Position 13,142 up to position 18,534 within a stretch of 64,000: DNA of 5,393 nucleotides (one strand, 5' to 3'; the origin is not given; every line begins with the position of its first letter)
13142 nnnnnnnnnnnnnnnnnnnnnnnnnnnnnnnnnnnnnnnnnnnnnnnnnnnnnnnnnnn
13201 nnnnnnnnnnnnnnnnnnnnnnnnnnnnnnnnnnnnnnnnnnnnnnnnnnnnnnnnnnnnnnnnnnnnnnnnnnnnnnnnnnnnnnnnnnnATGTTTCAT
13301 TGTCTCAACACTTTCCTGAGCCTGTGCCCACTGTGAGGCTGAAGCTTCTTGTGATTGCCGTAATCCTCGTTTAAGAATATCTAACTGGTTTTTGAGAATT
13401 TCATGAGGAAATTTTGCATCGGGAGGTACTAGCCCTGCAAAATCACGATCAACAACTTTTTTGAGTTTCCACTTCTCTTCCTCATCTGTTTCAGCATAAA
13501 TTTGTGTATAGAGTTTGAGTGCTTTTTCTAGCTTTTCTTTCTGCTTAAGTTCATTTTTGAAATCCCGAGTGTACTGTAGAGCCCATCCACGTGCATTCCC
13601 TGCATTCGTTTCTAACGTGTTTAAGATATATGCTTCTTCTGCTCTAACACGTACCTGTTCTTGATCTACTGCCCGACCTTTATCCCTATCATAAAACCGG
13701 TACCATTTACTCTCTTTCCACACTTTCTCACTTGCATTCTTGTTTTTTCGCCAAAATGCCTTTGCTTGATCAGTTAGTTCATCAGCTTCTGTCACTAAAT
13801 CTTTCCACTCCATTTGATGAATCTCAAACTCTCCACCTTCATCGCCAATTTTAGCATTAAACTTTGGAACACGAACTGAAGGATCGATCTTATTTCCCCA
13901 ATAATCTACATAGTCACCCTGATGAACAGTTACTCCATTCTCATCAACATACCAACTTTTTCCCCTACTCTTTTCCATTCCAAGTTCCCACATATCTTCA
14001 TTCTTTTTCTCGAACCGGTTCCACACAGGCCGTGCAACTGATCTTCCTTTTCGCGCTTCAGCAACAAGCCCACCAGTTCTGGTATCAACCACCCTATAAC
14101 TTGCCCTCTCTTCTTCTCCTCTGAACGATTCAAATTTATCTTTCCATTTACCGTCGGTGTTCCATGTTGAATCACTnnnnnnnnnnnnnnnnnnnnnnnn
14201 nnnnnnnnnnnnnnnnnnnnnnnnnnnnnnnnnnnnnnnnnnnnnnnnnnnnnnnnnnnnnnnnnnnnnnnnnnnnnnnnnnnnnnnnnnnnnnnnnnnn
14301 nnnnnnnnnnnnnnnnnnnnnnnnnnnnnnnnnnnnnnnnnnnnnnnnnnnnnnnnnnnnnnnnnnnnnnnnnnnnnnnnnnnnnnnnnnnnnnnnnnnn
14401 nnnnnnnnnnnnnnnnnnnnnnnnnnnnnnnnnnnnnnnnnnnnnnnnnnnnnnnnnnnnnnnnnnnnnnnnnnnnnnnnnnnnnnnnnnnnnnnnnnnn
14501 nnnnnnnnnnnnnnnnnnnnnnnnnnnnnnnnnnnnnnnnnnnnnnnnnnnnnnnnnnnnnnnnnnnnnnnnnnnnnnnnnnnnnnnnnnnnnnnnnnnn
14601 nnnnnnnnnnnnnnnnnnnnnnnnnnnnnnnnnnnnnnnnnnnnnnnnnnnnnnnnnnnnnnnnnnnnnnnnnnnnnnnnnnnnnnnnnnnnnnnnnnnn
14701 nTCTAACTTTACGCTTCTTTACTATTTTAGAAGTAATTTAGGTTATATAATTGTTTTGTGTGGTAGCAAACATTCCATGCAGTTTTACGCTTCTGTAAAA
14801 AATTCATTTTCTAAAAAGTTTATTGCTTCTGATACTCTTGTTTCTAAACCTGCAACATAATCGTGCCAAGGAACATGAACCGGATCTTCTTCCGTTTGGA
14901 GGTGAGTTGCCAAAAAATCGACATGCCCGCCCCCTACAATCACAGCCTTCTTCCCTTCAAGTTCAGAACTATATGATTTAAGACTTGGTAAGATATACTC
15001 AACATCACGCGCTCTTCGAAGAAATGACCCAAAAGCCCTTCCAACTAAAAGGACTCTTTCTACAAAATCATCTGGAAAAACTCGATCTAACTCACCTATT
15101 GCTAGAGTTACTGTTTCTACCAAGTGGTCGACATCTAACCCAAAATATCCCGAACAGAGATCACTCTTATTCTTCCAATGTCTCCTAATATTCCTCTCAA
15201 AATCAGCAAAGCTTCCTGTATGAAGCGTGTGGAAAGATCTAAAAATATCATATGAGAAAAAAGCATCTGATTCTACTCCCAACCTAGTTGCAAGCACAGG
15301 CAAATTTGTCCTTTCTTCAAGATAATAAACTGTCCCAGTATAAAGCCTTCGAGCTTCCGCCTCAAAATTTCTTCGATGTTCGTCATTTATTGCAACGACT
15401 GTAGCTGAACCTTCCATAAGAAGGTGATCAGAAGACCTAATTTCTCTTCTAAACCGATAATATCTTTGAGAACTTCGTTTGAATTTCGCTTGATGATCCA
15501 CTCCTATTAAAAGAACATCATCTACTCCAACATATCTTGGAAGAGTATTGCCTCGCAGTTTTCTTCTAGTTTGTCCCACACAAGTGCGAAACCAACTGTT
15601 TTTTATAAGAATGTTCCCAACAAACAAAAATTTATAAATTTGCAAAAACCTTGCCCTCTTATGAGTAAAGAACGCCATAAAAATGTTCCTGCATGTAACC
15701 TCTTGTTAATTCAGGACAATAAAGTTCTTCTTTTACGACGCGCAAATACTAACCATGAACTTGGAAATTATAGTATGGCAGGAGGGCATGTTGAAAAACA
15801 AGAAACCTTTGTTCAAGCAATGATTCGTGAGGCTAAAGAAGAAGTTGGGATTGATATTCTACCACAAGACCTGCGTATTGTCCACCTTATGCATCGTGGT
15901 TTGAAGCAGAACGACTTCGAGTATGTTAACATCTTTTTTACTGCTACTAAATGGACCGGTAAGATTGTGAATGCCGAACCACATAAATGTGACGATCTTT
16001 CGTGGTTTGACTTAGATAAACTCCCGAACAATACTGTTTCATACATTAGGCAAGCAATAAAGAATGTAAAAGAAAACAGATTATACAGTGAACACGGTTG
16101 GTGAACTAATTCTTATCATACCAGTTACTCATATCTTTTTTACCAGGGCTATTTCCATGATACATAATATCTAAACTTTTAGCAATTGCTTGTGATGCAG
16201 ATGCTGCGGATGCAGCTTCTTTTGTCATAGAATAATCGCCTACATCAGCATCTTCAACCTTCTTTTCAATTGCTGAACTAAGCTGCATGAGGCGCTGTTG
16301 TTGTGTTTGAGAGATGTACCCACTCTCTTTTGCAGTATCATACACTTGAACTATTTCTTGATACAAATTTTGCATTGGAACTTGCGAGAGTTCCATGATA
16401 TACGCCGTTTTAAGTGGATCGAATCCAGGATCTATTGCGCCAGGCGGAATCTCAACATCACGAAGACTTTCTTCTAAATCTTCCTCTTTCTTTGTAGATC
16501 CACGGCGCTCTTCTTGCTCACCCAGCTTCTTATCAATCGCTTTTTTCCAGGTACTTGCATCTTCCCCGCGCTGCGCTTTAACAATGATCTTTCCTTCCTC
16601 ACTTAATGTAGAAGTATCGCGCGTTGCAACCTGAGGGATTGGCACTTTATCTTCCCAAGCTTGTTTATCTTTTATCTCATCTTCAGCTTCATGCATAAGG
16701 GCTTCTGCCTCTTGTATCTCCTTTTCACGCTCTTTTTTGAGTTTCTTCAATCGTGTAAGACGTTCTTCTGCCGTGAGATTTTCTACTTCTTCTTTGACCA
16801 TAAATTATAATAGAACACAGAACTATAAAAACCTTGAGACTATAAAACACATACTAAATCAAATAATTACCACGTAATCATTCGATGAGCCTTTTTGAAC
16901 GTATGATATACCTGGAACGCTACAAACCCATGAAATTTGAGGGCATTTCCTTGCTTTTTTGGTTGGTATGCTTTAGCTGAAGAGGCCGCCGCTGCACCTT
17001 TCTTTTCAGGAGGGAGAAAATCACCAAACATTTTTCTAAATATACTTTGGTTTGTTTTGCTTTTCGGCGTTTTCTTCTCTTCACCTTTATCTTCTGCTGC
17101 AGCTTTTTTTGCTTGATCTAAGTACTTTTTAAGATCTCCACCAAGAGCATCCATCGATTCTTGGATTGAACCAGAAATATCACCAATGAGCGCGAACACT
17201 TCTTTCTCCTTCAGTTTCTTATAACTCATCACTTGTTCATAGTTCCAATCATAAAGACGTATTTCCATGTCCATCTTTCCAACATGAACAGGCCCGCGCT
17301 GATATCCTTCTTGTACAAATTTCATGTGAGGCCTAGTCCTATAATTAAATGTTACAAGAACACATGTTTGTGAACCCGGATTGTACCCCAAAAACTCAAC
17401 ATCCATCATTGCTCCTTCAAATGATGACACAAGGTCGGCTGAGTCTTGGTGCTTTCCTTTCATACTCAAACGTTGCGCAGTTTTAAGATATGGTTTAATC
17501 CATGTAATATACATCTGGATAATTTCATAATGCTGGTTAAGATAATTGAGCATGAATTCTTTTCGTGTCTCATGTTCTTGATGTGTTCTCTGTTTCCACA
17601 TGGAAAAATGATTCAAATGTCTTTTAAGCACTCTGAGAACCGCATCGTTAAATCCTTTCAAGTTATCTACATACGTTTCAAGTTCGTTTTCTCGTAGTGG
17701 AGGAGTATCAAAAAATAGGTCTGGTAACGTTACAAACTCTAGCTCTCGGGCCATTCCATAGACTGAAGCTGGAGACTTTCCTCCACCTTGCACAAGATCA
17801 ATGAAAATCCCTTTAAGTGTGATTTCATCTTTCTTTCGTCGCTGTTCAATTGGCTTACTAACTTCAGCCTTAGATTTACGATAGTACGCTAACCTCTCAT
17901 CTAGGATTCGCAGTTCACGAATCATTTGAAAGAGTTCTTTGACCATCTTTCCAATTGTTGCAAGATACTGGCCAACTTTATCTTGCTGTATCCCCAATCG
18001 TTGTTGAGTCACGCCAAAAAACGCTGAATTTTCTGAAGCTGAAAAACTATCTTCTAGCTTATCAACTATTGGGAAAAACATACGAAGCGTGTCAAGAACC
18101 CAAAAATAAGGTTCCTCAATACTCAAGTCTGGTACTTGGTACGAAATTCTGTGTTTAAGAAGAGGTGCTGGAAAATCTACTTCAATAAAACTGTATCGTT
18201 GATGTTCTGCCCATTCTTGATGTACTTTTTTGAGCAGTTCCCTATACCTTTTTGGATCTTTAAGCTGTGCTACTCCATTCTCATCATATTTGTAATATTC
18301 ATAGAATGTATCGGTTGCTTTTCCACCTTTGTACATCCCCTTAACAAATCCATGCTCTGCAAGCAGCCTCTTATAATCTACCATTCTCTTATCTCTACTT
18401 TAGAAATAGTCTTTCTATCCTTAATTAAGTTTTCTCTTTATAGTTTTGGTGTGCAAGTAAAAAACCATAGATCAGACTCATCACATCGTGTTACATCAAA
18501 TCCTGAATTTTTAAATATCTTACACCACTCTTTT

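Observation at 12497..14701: Xylose-isomerase-like TIM barrel interrupted by a ~430-residue charged, Trp-rich insertion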

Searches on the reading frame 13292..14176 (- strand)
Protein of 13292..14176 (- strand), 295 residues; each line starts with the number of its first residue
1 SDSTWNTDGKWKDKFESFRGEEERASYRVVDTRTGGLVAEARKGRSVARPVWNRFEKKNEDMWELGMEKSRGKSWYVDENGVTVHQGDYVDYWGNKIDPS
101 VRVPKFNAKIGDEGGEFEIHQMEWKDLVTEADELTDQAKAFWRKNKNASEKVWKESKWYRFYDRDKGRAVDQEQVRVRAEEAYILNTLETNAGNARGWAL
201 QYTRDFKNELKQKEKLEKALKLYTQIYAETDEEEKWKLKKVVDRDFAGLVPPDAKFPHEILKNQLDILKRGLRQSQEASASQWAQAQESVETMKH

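Call 60: predict_structure(alignment_id=A3)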
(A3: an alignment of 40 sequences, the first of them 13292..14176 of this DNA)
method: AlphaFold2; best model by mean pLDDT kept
length: 295 residues; sequences in the alignment: 40
mean_pLDDT: 88.3   pTM: 0.78
mean pLDDT of the five models: 88.3, 88.3, 87.0, 86.8, 86.0
residues with pLDDT >= 90: 195; 70-90: 66; 50-70: 32; < 50: 2
segments of 3 or more residues with pLDDT < 50: none
pLDDT, mean of each block of 10 residues (from residue 1): 64 75 81 91 89 83 58 84 94 91 89 81 94 97 98 96 96 96 94 92 91 97 97 90 66 87 97 95 96 94
secondary structure, 60 per line:
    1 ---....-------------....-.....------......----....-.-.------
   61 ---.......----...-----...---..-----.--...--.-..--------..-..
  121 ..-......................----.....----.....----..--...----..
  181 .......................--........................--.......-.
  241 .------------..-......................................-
elements in order: H4-7 H21-24 E26-30 E37-42 E47-50 H64-70 E75-77 E83-85 E119-122 H124-145 H150-154 H179-203 H206-229 H232-238 H257-294

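Call 70: fold_search(model_id=the predicted structure, library=viral)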
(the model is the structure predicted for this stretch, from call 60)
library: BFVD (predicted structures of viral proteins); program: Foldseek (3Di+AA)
matches with E <= 10: 321; with E <= 0.001: 0
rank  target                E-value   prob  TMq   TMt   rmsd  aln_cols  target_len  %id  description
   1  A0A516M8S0            1.6e-01  0.14  0.18  0.13  27.1       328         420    9  (no name in the UniProt tables at hand)
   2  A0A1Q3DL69            3.2e-01  0.08  0.16  0.12  19.8       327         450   12  Capsid protein [Chionoecetes opilio bacilliform virus]
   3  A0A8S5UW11            3.9e-01  0.07  0.14  0.04  36.0       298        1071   14  Uncharacterized protein [Siphoviridae sp. ctgaU3]
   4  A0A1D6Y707            4.4e-01  0.18  0.18  0.10  14.9       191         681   14  (no name in the UniProt tables at hand)
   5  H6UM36                5.8e-01  0.07  0.12  0.15  19.9       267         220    9  ORF26E (Fragment) [Human herpesvirus 8]
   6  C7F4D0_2              6.5e-01  0.06  0.17  0.04  62.1       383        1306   10  (no name in the UniProt tables at hand)
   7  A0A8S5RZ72            6.9e-01  0.13  0.14  0.17  15.2       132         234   17  Nuclear pore complex protein [Myoviridae sp. ctNQV2]
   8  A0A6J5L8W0            7.2e-01  0.06  0.14  0.12  35.0       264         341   11  Flagellar basal-body/hook protein, C-terminal domain containing protein [uncultured Caudovirales phage]
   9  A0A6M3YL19            7.6e-01  0.47  0.25  0.13  12.8       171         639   12  (no name in the UniProt tables at hand)
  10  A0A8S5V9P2            7.6e-01  0.20  0.19  0.11  18.4       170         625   14  STRUCTURAL MAINTENANCE OF CHROMOSOMES PROTEIN [Ackermannviridae sp. ctUml7]
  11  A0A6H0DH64            7.6e-01  0.04  0.12  0.08  36.6       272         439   11  Maturation protein (Fragment) [Mackintosh virus]
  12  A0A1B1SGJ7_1          8.5e-01  0.09  0.17  0.06  30.8       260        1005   12  (no name in the UniProt tables at hand)
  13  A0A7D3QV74            1.0e+00  0.23  0.19  0.07  12.6       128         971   16  SNF2 helicase with zinc finger RING-type domain [Fadolivirus FV1/VV64]
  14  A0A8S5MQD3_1          1.1e+00  0.18  0.21  0.09  13.2       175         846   11  Tape measure domain protein [Siphoviridae sp. ctA4S13]
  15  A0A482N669            1.3e+00  0.14  0.17  0.14  11.2       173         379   12  (no name in the UniProt tables at hand)
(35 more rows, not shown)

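Call 99: search_protein_families(library=phrogs, proteins=[window:13292-14176:-], max_evalue=0.01)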
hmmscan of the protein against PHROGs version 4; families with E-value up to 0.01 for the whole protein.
window:13292-14176:- (295 aa): 0 families

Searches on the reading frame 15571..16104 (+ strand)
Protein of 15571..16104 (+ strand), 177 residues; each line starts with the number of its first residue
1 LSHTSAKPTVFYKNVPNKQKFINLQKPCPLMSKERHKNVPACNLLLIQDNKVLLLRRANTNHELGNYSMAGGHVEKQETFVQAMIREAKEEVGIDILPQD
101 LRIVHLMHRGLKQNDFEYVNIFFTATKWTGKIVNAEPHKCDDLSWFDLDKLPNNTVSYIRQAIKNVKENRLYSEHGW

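Call 19: search_protein_families(library=pfam, proteins=[window:15571-16104:+], max_evalue=0.01)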
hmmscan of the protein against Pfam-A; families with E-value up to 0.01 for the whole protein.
window:15571-16104:+ (177 aa): 2 families
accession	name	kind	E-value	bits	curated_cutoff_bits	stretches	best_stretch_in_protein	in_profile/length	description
PF00293.34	NUDIX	-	1.8e-18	67.2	21.1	1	41-155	5-123/134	NUDIX domain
PF14815.12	NUDIX_4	-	0.00018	21.7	35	1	44-111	3-70/113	NUDIX domain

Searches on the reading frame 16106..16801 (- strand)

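Call 19: search_protein_families(library=pfam, proteins=[window:16106-16801:-], max_evalue=0.01)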
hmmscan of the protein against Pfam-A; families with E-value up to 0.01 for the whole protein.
window:16106-16801:- (231 aa): 0 families

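Call 53: search_protein_families(library=ncbifam, proteins=[window:16106-16801:-], max_evalue=0.1)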
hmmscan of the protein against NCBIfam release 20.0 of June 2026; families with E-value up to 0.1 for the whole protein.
window:16106-16801:- (231 aa): 1 family
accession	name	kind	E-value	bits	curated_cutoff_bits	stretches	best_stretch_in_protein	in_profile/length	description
NF041439.1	TraE_Enteroc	subfamily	0.094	13.2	100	0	133-157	52-76/99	type IV conjugative transfer system protein TraE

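Call 98: search_protein_families(library=padloc, proteins=[window:16106-16801:-], max_evalue=0.01)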
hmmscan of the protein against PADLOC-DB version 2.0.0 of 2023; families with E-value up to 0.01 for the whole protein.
window:16106-16801:- (231 aa): 0 families

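Call 99: search_protein_families(library=phrogs, proteins=[window:16106-16801:-], max_evalue=0.01)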
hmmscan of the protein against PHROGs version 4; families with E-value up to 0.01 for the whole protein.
window:16106-16801:- (231 aa): 0 families

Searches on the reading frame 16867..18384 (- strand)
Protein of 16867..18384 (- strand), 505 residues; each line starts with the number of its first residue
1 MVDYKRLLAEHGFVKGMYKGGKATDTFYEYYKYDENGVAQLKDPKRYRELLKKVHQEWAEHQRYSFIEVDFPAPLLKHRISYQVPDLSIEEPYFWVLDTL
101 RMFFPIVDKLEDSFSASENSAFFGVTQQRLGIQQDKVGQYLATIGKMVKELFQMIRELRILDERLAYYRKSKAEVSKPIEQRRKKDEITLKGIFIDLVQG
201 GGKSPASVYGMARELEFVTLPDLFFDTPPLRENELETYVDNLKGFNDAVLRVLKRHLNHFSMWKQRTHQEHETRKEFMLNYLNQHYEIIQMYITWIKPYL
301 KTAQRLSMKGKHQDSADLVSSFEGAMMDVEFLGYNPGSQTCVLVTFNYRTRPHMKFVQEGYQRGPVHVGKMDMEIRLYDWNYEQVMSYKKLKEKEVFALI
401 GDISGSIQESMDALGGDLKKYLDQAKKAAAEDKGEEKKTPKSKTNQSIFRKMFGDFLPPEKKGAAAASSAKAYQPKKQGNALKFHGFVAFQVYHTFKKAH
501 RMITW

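Call 19: search_protein_families(library=pfam, proteins=[window:16867-18384:-], max_evalue=0.01)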
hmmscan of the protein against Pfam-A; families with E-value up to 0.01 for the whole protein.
window:16867-18384:- (505 aa): 0 families

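Call 52: search_solved_structures(query=window:16867-18384:-, max_evalue=1)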
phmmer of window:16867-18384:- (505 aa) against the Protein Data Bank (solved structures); distinct sequences matched with E-value up to 1: 0.

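Call 53: search_protein_families(library=ncbifam, proteins=[window:16867-18384:-], max_evalue=0.1)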
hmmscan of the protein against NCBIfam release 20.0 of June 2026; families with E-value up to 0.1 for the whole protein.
window:16867-18384:- (505 aa): 0 families

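Call 69: find_homologous_proteins(query=window:16867-18384:-, max_evalue=0.001)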
Query window:16867-18384:- (505 aa): 1797 proteins with E <= 0.001 among 8000 candidates; the best 120 are listed.
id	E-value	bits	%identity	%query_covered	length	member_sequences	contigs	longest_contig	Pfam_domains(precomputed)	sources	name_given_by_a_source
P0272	0.0e+0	1154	100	100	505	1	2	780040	-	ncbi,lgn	-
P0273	5.6e-247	838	73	100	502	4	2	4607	-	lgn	-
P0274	2.4e-188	645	65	87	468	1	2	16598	-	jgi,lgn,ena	jgi:hypothetical protein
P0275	1.6e-176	606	55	100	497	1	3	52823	-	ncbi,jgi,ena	-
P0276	3.6e-174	598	59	87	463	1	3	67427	-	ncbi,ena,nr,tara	ncbi:hypothetical protein CL619_04650 [archaeon]|nr:hypothetical protein [archaeon]|tara:strand:- st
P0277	2.4e-173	596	56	100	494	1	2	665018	-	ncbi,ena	-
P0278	1.1e-171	590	59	90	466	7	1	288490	-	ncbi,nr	ncbi:hypothetical protein HOB06_00365 [archaeon]|nr:hypothetical protein [archaeon]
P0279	5.7e-170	584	58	89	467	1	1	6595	-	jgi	-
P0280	1.2e-169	583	58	87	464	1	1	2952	-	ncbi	-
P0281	1.2e-169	583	59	87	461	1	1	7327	-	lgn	-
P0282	6.2e-169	581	58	87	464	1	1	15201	-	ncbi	-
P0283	2.3e-168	579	57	87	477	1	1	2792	-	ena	-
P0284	1.2e-167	577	58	87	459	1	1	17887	-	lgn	-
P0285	2.5e-167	576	57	87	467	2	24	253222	-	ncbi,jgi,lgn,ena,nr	ncbi:hypothetical protein HOA92_01135 [archaeon]|jgi:hypothetical protein|nr:hypothetical protein [a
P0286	6.6e-166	571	56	90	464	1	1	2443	-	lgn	-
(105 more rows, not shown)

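Call 74: search_solved_structures(query=A4, max_evalue=10)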
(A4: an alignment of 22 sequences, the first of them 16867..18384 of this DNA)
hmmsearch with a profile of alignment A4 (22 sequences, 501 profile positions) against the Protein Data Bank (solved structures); distinct sequences matched with E-value up to 10: 12.
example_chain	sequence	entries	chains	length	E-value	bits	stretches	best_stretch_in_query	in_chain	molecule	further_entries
1xwi_A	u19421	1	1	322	0.11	14.4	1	105-148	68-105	SKD1 protein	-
2zam_A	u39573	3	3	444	0.24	13.2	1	105-148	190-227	Vacuolar protein sorting-associating protein 4B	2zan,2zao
7l9x_A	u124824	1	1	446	0.24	13.2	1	105-148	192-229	Vacuolar protein sorting-associated protein 4B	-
2rko_A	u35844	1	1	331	0.8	11.5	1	104-148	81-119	Vacuolar protein sorting-associated protein 4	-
6bmf_A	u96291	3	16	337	0.83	11.5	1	104-148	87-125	Vacuolar protein sorting-associated protein 4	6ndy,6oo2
3eie_A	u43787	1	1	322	0.83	11.5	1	104-147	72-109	Vacuolar protein sorting-associated protein 4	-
3eih_A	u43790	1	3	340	0.91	11.3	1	104-147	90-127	Vacuolar protein sorting-associated protein 4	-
2qp9_X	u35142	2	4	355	1.2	10.9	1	104-147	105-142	Vacuolar protein sorting-associated protein 4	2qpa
6ap1_A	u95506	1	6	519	1.5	10.6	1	104-148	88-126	Vacuolar protein sorting-associated protein 4,Protein hcp1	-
5uie_A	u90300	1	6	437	1.9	10.3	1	104-148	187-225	Vacuolar protein sorting-associated protein 4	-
5xmi_A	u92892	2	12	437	2.3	10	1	104-147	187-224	Vacuolar protein sorting-associated protein 4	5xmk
3jcm_R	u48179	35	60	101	2.6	9.8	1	169-222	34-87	Small nuclear ribonucleoprotein Sm D3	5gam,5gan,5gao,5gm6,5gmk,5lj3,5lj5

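Call 98: search_protein_families(library=padloc, proteins=[window:16867-18384:-], max_evalue=0.01)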
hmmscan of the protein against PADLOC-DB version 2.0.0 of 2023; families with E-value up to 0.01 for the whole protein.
window:16867-18384:- (505 aa): 0 families

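Call 99: search_protein_families(library=phrogs, proteins=[window:16867-18384:-], max_evalue=0.01)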
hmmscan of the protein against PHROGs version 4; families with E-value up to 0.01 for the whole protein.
window:16867-18384:- (505 aa): 0 families
